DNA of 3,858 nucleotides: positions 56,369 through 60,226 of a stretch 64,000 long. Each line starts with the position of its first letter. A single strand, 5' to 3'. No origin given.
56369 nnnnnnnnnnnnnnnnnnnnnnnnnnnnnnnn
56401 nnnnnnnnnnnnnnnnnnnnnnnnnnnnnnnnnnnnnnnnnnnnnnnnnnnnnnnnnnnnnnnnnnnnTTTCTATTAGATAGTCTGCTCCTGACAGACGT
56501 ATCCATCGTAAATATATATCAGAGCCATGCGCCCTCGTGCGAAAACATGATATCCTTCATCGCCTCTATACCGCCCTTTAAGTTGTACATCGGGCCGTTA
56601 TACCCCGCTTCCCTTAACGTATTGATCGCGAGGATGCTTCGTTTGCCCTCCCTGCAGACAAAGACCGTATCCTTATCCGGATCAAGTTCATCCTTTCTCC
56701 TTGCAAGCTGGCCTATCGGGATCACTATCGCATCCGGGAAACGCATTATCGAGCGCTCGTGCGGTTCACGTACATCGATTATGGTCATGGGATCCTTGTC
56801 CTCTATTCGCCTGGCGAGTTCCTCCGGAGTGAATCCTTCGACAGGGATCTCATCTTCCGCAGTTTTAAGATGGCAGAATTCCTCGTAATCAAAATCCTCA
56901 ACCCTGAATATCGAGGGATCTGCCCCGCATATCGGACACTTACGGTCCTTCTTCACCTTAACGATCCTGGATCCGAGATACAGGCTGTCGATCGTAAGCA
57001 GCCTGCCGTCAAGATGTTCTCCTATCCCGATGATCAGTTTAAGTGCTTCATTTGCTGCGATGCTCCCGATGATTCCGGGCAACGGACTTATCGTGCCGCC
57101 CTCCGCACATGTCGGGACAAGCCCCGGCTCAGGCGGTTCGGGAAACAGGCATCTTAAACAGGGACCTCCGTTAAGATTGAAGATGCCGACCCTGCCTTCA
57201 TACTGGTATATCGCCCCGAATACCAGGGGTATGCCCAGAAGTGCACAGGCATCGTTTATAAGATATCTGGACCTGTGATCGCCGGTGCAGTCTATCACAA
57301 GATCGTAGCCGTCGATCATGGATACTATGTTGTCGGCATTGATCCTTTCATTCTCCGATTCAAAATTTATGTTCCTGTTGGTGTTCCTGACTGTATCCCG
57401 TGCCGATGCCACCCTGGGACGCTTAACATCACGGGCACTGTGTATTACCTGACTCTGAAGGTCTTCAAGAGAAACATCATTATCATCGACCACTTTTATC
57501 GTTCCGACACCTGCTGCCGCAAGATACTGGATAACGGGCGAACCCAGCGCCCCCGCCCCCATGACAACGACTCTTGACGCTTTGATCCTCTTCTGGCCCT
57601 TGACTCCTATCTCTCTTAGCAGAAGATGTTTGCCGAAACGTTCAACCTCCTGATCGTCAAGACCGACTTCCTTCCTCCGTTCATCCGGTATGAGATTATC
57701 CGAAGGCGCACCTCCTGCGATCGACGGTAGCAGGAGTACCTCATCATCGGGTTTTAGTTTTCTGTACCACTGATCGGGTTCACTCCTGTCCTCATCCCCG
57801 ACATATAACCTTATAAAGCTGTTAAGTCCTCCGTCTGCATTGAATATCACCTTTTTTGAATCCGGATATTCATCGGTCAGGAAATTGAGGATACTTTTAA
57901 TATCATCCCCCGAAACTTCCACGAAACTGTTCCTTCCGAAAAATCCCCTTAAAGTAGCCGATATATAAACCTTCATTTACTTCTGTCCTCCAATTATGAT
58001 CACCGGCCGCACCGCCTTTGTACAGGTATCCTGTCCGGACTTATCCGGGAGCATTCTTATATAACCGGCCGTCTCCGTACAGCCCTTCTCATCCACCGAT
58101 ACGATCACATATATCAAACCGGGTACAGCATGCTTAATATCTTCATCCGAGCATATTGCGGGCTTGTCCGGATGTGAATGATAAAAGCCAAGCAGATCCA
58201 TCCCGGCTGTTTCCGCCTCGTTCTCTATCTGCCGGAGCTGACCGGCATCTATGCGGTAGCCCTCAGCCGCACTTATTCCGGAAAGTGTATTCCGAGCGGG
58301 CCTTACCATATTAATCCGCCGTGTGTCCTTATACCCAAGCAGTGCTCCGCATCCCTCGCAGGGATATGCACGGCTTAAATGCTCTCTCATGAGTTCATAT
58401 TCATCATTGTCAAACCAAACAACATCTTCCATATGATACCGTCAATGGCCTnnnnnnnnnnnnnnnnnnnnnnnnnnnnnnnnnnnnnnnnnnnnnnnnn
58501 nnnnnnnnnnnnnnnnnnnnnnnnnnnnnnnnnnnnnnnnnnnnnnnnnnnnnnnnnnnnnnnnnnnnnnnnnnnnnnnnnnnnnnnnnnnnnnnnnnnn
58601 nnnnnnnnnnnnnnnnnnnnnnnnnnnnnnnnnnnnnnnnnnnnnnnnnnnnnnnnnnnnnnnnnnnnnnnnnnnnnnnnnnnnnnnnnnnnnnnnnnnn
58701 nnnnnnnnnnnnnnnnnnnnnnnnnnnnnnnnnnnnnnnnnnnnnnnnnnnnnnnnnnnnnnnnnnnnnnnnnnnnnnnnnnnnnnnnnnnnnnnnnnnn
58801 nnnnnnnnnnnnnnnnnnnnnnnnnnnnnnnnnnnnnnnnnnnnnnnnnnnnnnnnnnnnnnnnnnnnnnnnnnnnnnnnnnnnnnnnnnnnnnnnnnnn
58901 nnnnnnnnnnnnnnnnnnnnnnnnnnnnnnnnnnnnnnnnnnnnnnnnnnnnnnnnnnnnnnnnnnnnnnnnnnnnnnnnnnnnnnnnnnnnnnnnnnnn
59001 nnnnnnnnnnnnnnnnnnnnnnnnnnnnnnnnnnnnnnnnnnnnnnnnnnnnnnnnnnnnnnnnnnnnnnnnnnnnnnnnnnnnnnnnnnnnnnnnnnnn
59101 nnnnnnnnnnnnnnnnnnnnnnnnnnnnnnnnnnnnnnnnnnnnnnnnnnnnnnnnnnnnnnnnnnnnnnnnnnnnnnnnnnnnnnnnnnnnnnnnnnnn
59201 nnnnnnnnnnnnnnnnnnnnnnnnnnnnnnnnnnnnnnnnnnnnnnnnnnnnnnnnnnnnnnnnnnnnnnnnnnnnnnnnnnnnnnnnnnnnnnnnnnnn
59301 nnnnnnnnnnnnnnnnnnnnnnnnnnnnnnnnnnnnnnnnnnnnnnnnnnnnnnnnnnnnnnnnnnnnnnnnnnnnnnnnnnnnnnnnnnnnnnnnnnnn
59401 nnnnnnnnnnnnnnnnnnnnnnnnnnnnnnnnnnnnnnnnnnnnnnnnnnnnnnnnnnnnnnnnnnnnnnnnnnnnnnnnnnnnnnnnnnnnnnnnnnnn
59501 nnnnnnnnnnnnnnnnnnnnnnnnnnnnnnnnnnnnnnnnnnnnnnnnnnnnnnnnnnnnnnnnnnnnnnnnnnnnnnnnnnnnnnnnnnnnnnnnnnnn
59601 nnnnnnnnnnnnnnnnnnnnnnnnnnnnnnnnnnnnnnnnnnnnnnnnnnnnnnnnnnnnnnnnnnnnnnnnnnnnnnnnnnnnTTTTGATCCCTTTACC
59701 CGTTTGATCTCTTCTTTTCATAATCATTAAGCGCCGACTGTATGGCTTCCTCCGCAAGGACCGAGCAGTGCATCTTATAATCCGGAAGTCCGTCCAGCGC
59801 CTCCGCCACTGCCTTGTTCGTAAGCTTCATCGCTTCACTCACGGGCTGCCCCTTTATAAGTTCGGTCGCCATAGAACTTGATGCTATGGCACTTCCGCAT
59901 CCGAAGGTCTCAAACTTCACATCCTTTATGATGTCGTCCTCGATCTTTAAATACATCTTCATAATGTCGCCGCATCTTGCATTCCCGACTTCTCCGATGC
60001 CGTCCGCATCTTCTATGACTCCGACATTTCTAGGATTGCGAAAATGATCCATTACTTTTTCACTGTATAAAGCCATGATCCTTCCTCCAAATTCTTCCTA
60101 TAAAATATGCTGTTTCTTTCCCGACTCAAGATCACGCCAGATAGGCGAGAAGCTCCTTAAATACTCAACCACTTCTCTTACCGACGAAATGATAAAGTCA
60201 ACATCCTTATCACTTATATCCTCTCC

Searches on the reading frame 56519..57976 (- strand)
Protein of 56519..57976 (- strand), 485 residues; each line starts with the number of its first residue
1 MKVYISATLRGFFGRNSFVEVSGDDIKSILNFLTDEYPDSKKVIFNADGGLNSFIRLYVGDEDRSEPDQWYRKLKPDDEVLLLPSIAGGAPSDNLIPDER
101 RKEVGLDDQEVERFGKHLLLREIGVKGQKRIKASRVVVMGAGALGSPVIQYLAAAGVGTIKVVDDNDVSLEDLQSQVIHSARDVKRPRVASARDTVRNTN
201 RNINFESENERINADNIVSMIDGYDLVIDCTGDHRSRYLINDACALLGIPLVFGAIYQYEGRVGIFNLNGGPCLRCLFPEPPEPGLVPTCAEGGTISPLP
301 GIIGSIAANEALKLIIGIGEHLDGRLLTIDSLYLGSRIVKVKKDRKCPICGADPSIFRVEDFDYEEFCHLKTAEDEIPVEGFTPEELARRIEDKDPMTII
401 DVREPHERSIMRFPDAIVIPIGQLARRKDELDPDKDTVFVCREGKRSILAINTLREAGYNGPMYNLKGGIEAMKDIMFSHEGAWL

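Call 60: search_protein_families(library=pfam, proteins=[window:56519-57976:-])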
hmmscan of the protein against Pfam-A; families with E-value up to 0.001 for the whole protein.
window:56519-57976:- (485 aa): 3 families
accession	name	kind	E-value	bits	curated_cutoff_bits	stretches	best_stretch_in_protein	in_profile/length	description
PF00899.27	ThiF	-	4.8e-69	232.6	28.1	1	116-348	3-237/238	ThiF family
PF00581.25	Rhodanese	-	2.8e-15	57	22.2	1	383-474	1-100/102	Rhodanese-like domain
PF03435.24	Sacchrp_dh_NADP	-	1.7e-05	25.6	25.1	1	136-251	1-95/129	Saccharopine dehydrogenase NADP binding domain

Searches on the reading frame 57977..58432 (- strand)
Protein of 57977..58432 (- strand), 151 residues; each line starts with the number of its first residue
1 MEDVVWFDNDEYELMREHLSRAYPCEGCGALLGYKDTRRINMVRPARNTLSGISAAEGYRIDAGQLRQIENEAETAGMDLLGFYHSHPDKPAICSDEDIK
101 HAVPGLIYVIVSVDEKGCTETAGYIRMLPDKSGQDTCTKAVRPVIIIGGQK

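Call 60: search_protein_families(library=pfam, proteins=[window:57977-58432:-])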
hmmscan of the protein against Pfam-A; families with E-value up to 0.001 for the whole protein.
window:57977-58432:- (151 aa): 1 family
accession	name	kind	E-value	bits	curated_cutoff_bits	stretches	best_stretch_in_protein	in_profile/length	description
PF14464.11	Prok-JAB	-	2.8e-18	66.3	25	1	12-116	5-106/114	Prokaryotic homologs of the JAB domain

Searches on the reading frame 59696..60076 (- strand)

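Call 60: search_protein_families(library=pfam, proteins=[window:59696-60076:-])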
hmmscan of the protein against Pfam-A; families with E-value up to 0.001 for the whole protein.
window:59696-60076:- (126 aa): 1 family
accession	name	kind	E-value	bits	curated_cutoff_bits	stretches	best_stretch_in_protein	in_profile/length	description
PF01592.21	NifU_N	-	1.7e-51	174.1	22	1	4-123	2-124/127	NifU-like N terminal domain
